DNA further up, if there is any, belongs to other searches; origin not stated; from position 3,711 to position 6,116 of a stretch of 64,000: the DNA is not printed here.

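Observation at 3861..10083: Unusual LPS-core glycosyltransferase array: a GT4-GT9 fusion, a paralogous GT4 and three further GT9 heptosyltransferases in tandem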

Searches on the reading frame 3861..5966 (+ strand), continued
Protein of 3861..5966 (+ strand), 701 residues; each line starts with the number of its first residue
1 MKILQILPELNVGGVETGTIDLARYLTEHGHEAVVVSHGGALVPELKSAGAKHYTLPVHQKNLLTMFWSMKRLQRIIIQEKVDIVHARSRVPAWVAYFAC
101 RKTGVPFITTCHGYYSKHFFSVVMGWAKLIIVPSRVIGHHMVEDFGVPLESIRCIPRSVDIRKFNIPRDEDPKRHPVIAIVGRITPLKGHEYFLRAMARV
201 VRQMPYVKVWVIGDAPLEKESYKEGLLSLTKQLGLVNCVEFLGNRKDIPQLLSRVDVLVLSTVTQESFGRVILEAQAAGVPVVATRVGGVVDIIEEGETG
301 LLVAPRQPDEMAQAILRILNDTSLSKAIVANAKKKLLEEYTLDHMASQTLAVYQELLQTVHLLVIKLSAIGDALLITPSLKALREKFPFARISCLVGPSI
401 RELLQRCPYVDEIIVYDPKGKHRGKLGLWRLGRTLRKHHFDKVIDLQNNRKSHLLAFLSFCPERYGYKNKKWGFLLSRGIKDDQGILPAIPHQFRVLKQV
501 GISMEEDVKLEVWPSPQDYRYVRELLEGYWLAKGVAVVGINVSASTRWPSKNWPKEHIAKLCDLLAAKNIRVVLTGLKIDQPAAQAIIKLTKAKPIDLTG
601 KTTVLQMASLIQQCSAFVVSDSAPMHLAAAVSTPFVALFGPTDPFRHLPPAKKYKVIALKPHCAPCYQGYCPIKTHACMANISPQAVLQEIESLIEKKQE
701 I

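Call 15: find_related_loci(query=A1, collection=genome_contigs, flank=10000)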
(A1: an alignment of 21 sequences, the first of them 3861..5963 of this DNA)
Query A1 (701 aa) in genome_contigs; peptide patterns used: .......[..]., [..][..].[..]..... (x = any residue, [..] = any of these).
523 stretches matched a pattern; 463 encode a relative of the query (tblastn E <= 1e-3); the best 80 are kept; 80 distinct loci.
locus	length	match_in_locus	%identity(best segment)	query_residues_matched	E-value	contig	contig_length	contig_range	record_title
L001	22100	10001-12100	96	1-700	0e+0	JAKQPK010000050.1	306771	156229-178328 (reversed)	MAG: Candidatus Omnitrophota bacterium isolate USMO_maxbin.079 k141_1416050, whole genome shotgun sequence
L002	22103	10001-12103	69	1-700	0e+0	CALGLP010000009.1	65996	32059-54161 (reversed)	MAG TPA_asm: uncultured bacterium isolate SRR3330210_bin.157_CONCOCT_v1.1_MAG genome assembly, contig: ERZ724080.430, wh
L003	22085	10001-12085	64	1-695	0e+0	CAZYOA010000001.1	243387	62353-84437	MAG TPA_asm: uncultured Planctomycetales bacterium isolate binchicken_co181_631 genome assembly, contig: NODE_9_length_2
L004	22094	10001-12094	63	1-697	0e+0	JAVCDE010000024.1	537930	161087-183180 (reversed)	MAG: Candidatus Aceula meridiana isolate MAG_3300035698_985 Ga0374944_593031, whole genome shotgun sequence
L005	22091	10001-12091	62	1-696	0e+0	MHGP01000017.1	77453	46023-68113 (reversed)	MAG: Omnitrophica WOR_2 bacterium RIFCSPHIGHO2_02_FULL_48_11 rifcsphigho2_02_scaffold_1426, whole genome shotgun sequenc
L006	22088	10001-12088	65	1-696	0e+0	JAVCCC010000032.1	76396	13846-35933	MAG: Candidatus Aceula lacicola isolate MAG_3300035698_1100 Ga0374944_044193, whole genome shotgun sequence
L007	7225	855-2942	60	1-696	0e+0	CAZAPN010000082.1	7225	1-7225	MAG TPA_asm: uncultured Planctomycetales bacterium isolate binchicken_co154_239 genome assembly, contig: NODE_22335_leng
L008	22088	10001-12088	60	1-695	0e+0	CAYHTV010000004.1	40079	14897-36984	MAG TPA_asm: uncultured Planctomycetales bacterium isolate ERP119705_co15_632 genome assembly, contig: NODE_706_length_4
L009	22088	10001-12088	61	1-695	0e+0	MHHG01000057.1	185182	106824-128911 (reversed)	MAG: Omnitrophica WOR_2 bacterium RIFOXYA2_FULL_38_17 rifoxya2_full_scaffold_59, whole genome shotgun sequence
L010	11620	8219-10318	59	1-699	0e+0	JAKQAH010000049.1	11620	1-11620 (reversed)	MAG: Candidatus Omnitrophota bacterium isolate USCA_maxbin.193_sub k141_1511299, whole genome shotgun sequence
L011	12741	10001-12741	61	1-696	0e+0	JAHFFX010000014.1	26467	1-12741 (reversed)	MAG: Candidatus Omnitrophota bacterium isolate nzgw301 NODE_1449_length_26468_cov_3.136182, whole genome shotgun sequenc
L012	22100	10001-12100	58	1-699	0e+0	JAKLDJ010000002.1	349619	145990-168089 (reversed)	MAG: Candidatus Omnitrophota bacterium isolate RA.bin107 RA.bin107_2, whole genome shotgun sequence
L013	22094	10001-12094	60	1-699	0e+0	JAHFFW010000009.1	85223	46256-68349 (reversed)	MAG: Candidatus Omnitrophota bacterium isolate nzgw300 NODE_52_length_85224_cov_6.515552, whole genome shotgun sequence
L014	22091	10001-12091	59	1-696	0e+0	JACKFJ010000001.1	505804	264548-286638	MAG: Candidatus Omnitrophota bacterium isolate HK-STAS-OMNI-2 HK-STAS-OMNI-2_1, whole genome shotgun sequence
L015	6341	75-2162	58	1-695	0e+0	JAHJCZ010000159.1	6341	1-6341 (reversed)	MAG: Candidatus Omnitrophota bacterium isolate Modern_marine.mb.324 Modern_marine.mb.324_k141_2305897, whole genome shot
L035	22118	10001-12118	57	1-700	0e+0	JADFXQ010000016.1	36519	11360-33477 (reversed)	MAG: Candidatus Omnitrophota bacterium isolate nDJH15bin13 nDJH15_bin13_NODE_16_length_36519_cov_3.646488, whole genome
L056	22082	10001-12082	57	1-695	0e+0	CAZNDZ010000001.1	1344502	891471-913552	MAG TPA_asm: uncultured Planctomycetales bacterium isolate SRP219642_co4_309 genome assembly, contig: NODE_1_length_1344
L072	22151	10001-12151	54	1-700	0e+0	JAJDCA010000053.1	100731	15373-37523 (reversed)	MAG: Candidatus Omnitrophota bacterium isolate OFTM38 OFTM38_52, whole genome shotgun sequence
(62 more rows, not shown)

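Call 24: search_solved_structures(query=window:3861-5963:+, max_evalue=0.00001)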
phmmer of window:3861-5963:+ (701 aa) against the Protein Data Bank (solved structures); distinct sequences matched with E-value up to 0.00001: 73 (the best 60 are shown).
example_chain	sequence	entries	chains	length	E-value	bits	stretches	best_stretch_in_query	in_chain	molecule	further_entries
7mi0_A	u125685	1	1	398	1.1e-50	176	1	3-361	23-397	Glycosyltransferase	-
3tov_A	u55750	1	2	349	2.8e-34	121.8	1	362-649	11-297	Glycosyl transferase family 9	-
1psw_A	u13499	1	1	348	4.4e-30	108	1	362-697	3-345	ADP-HEPTOSE LPS HEPTOSYLTRANSFERASE II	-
4xso_B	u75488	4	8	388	6.3e-26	94.2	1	60-339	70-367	Alr3699 protein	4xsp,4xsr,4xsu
2jjm_A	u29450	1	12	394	1.5e-21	79.7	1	12-358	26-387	GLYCOSYL TRANSFERASE, GROUP 1 FAMILY PROTEIN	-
3mbo_A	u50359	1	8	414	1.9e-21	79.5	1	12-358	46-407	Glycosyltransferase, group 1 family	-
4n9w_A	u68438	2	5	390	8.7e-20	73.9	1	13-355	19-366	GDP-mannose-dependent alpha-(1-2)-phosphatidylinositol mannosyltransferase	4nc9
2gej_A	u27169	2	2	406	1e-19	73.7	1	13-355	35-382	PHOSPHATIDYLINOSITOL MANNOSYLTRANSFERASE (PimA)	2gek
7qsg_A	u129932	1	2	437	1.6e-18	69.8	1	127-358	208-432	D-inositol 3-phosphate glycosyltransferase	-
3c4q_A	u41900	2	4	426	2.6e-17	65.8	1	173-323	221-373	Predicted glycosyltransferases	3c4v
3c48_A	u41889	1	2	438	2.7e-17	65.7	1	173-323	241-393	Predicted glycosyltransferases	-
5i45_A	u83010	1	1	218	1.5e-16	63.2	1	178-357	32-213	Glycosyl transferases group 1 family protein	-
5d00_A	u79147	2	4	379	2e-15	59.5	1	71-357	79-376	N-acetyl-alpha-D-glucosaminyl L-malate synthase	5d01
6kih_A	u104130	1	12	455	2.2e-15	59.4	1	164-357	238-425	Tll1590 protein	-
5ze7_B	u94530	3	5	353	4.4e-15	58.4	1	13-318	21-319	UDP-glucose:tetrahydrobiopterin glucosyltransferase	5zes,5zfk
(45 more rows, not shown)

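Call 35: search_protein_families(library=pfam, proteins=[L001:302-1189:+, L001:1260-1775:+, L001:1723-2871:+, L001:2923-4890:+, L001:4905-5765:+, L001:5769-7034:+], max_evalue=0.000001)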
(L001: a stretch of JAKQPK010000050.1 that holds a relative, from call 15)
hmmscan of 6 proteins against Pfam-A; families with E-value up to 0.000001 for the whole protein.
L001:302-1189:+ (295 aa): 2 families
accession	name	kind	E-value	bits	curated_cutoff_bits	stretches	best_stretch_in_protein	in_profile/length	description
PF06750.18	A24_N_bact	-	1.1e-32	112.3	23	1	39-123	1-81/84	Bacterial Peptidase A24 N-terminal domain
PF01478.23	Peptidase_A24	-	5.2e-19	69.1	26.5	1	136-253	1-104/104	Type IV leader peptidase family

L001:1260-1775:+ (171 aa): 1 family
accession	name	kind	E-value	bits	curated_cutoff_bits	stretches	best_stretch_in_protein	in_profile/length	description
PF01202.28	SKI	-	3.5e-46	157.7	22.1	1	11-165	1-157/159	Shikimate kinase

L001:1723-2871:+ (382 aa): 2 families
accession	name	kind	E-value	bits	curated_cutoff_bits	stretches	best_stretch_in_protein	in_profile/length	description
PF02481.21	DNA_processg_A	-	5.3e-81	271.3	29.6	1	85-290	2-210/212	DNA recombination-mediator protein A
PF17782.7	DprA_WH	-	2.2e-14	53.7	22.9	1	326-377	10-61/61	DprA winged helix domain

L001:2923-4890:+ (655 aa): 3 families
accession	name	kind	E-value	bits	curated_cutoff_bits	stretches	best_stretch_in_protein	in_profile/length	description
PF01131.25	Topoisom_bac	-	1.2e-124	416.9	35.1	1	131-548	3-410/411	DNA topoisomerase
PF01751.28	Toprim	-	2.4e-25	89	23.1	1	8-115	2-96/96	Toprim domain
PF01396.24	Zn_ribbon_Top1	-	5.1e-25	87.4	32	2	613-649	2-35/39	Topoisomerase DNA binding C4 zinc finger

L001:4905-5765:+ (286 aa): 3 families
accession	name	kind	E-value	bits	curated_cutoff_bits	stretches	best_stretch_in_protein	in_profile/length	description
PF00589.27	Phage_integrase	-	4.8e-50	170.1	27.1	1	107-272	2-170/172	Phage integrase family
PF02899.23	Phage_int_SAM_1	-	1.3e-23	83.5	22.3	1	5-85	1-83/83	Phage integrase, N-terminal SAM-like domain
PF13495.12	Phage_int_SAM_4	-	3.1e-07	31.1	27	1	6-82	3-79/85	Phage integrase, N-terminal SAM-like domain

L001:5769-7034:+ (421 aa): 2 families
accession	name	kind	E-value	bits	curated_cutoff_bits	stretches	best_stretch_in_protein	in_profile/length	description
PF04413.22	Glycos_transf_N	-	2.4e-55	187.3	23.9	1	31-210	4-178/179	3-Deoxy-D-manno-octulosonic-acid transferase (kdotransferase)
PF00534.26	Glycos_transf_1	-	9.4e-08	32.2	26.4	1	308-397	84-170/172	Glycosyl transferases group 1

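Call 38: predict_structure(alignment_id=A1)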
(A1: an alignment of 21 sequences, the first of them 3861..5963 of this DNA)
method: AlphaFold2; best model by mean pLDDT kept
length: 701 residues; sequences in the alignment: 21
mean_pLDDT: 88.6   pTM: 0.80
mean pLDDT of the five models: 88.6, 88.4, 87.2, 85.5, 85.5
residues with pLDDT >= 90: 397; 70-90: 275; 50-70: 28; < 50: 1
segments of 3 or more residues with pLDDT < 50: none
pLDDT, mean of each block of 10 residues (from residue 1): 93 75 90 94 90 93 91 96 92 92 91 77 88 88 88 89 82 81 84 96 93 85 93 93 86 93 78 92 90 91 94 95 94 93 91 93 87 86 94 91 90 91 88 91 90 91 88 86 74 91 88 92 89 86 78 92 94 91 93 92 91 93 88 92 80 89 68 74 94 80 46
secondary structure, 60 per line:
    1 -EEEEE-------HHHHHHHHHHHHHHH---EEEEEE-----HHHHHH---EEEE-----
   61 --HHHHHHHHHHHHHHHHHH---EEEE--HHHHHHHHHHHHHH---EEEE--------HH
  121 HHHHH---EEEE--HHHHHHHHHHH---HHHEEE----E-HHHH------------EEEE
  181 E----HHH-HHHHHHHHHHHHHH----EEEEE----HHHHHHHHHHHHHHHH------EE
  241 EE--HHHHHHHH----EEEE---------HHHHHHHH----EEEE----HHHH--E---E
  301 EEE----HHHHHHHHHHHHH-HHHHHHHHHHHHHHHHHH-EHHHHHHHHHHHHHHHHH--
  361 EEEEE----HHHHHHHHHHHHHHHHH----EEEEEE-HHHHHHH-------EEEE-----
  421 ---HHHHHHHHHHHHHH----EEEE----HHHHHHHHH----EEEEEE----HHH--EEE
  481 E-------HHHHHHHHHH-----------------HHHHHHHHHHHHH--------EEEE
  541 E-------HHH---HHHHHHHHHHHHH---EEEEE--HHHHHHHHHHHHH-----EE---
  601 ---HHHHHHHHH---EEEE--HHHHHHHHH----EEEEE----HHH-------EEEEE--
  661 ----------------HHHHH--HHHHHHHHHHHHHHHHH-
elements in order (helices of 4 or more, strands of 3 or more residues): E2-6 H14-28 E32-37 H43-48 E52-55 H63-80 E84-87 H90-103 E107-110 H119-125 E129-132 H135-145 E152-154 H161-164 E177-181 H190-203 E208-212 H217-232 E239-242 H245-252 E257-260 H270-277 E282-285 H290-293 E300-303 H308-320 H322-339 H342-358 E361-365 H370-386 E391-396 H398-404 E412-415 H424-437 E442-445 H450-458 E463-468 E478-481 H489-498 H516-528 E537-541 H555-567 E571-575 H578-590 H604-612 E616-619 H622-630 E635-639 E654-658 H677-681 H684-700

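Call 42: fold_search(model_id=the predicted structure, library=pdb)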
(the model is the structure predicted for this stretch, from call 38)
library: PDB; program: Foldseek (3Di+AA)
matches with E <= 10: 1623; with E <= 0.001: 542
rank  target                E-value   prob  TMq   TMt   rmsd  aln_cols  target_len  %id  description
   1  7mi0                  6.1e-23  1.00  0.46  0.84   3.2       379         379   31  Crystal Structure of Glycosyltransferase from Rickettsia africae ESF-5 (released 2021-04-28)
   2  3tov_A                5.1e-20  1.00  0.43  0.84   3.7       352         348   25  The crystal structure of the glycosyl transferase family 9 from Veillonella parvula DSM 2008 (released 2011-09-21)
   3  4xsu_A                1.6e-19  1.00  0.46  0.85   3.1       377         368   24  Crystal structure of Anabaena Alr3699/HepE in complex with UDP and glucose (released 2016-01-13)
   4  4xso_A                4.2e-19  1.00  0.46  0.86   3.0       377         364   25  Crystal structure of apo-form Alr3699/HepE from Anabaena sp. strain PCC 7120 (released 2016-01-13)
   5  4xsu_B                4.2e-19  1.00  0.46  0.85   3.1       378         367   24  Crystal structure of Anabaena Alr3699/HepE in complex with UDP and glucose (released 2016-01-13)
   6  4xsp_A                6.4e-19  1.00  0.46  0.85   2.9       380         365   24  Crystal structure of Anabaena Alr3699/HepE in complex with UDP (released 2016-01-13)
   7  3tov_B                7.0e-19  1.00  0.44  0.88   3.1       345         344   25  The crystal structure of the glycosyl transferase family 9 from Veillonella parvula DSM 2008 (released 2011-09-21)
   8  6d9t                  9.5e-19  1.00  0.45  0.83   2.8       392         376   21  BshA from Staphylococcus aureus complexed with UDP (released 2019-05-08)
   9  3mbo_D                1.1e-18  1.00  0.45  0.83   3.0       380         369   23  Crystal Structure of the Glycosyltransferase BaBshA bound with UDP and L-malate (released 2010-09-29)
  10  3c4q_A                1.3e-18  1.00  0.44  0.75   4.0       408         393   20  Structure of the retaining glycosyltransferase MshA : The first step in mycothiol biosynthesis. Organism : Corynebacte (released 2008-04-01)
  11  3mbo_C                1.7e-18  1.00  0.45  0.81   3.4       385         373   23  Crystal Structure of the Glycosyltransferase BaBshA bound with UDP and L-malate (released 2010-09-29)
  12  6n1x                  1.8e-18  1.00  0.45  0.82   3.0       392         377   21  BshA from Staphylococcus aureus complexed with UDP and N-acetylglucosamine (released 2019-08-21)
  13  3c48_A                2.8e-18  1.00  0.28  0.47  10.4       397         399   19  Structure of the retaining glycosyltransferase MshA: The first step in mycothiol biosynthesis. Organism: Corynebacteri (released 2008-03-25)
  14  3c48_B                3.1e-18  1.00  0.27  0.45  10.7       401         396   19  Structure of the retaining glycosyltransferase MshA: The first step in mycothiol biosynthesis. Organism: Corynebacteri (released 2008-03-25)
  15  4xsr_B                3.5e-18  1.00  0.46  0.85   2.8       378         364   25  Crystal structure of Anabaena Alr3699/HepE in complex with UDP-glucose (released 2016-01-13)
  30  1psw                  4.2e-16  1.00  0.41  0.83   3.8       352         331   27  Structure of E. coli ADP-heptose lps heptosyltransferase II (released 2003-07-08)
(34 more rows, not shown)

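Call 76: search_protein_representatives(protein=window:3861-5963:+)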
Query: 701 residues. Proteins with E-value up to 0.001 (for the whole library): 404820; up to 1e-10: 137127; up to 1e-30: 3862. The best 150 are listed.
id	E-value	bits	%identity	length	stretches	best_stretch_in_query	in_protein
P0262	2.4e-218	743.4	50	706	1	1-695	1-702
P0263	3.1e-213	726.6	48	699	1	1-695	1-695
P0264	3.3e-209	713.2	47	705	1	1-697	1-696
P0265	4.3e-194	663.3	48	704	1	1-697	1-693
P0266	7.4e-194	662.5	46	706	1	1-695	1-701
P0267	2.6e-188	644.2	46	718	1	1-695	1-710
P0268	2.7e-187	640.8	46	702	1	1-695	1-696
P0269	4.3e-184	630.2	46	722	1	2-697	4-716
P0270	7.9e-184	629.3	45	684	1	1-692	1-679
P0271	1.8e-183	628.2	43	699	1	1-697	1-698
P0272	9.7e-183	625.7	44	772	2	175-695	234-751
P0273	3.0e-179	614.2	43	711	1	1-694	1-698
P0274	2.6e-178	611.1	45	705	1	1-692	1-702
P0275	5.3e-176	603.5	44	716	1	1-693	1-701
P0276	1.5e-174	598.7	44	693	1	1-691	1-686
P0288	4.3e-145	501.3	33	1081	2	1-695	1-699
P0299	2.1e-124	433.0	35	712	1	1-695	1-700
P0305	7.9e-121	421.1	37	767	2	2-357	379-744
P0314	1.3e-105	370.8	33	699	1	1-692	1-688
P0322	1.9e-98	347.2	47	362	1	1-356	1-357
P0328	1.1e-88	314.9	43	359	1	2-357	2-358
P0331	2.0e-87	310.8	44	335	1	362-695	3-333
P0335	2.1e-83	297.5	26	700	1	2-638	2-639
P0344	5.1e-80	286.3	32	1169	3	11-343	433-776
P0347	1.6e-78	281.3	32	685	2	361-696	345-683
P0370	5.1e-70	253.2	30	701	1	1-695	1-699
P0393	9.8e-67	242.4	30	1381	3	2-358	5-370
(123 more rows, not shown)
